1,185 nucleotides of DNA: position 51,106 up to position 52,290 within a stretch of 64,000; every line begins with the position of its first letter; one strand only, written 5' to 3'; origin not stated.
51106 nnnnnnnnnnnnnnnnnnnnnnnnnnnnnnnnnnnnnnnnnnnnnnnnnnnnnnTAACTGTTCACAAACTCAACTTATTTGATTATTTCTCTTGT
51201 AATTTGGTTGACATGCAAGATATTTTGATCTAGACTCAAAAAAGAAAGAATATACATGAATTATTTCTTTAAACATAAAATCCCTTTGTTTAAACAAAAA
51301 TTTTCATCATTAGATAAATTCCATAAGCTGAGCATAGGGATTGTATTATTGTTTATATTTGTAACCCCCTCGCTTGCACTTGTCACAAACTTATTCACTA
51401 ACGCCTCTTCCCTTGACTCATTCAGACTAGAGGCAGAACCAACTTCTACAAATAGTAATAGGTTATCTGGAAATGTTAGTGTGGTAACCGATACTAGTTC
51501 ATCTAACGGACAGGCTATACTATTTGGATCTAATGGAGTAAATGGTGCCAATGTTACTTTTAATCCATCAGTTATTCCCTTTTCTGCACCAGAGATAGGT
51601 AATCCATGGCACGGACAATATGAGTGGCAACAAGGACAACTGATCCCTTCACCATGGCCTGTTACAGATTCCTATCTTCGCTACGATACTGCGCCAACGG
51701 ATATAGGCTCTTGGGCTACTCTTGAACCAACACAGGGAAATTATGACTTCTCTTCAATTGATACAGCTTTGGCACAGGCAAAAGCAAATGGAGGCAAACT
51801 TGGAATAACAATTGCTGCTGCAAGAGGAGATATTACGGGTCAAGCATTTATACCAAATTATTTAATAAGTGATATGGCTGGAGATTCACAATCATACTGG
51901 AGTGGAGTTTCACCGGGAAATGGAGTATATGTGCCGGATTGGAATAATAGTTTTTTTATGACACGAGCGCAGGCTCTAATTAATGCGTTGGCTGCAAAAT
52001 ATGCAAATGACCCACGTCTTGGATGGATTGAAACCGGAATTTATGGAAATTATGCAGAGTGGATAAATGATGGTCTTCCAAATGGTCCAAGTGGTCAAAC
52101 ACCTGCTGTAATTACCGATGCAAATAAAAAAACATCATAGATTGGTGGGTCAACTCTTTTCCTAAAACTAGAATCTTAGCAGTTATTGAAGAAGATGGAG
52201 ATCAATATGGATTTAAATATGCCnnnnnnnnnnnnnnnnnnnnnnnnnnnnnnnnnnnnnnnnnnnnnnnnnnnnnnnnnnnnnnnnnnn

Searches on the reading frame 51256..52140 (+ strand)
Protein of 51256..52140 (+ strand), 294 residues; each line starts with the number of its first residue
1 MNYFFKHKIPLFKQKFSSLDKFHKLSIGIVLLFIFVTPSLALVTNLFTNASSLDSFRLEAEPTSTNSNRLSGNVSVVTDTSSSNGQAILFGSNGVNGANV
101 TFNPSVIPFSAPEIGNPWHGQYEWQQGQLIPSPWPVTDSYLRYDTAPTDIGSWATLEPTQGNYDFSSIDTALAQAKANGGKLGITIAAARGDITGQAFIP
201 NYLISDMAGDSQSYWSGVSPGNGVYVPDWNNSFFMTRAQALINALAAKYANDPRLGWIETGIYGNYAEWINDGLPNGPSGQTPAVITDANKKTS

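Call 10: search_protein_families(library=pfam, proteins=[window:51256-52140:+], max_evalue=0.01)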
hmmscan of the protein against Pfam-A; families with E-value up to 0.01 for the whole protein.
window:51256-52140:+ (294 aa): 1 family
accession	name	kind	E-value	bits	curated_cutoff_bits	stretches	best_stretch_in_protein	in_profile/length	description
PF02449.21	Glyco_hydro_42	-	1.2e-06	28.6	21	1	150-255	31-129/376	Beta-galactosidase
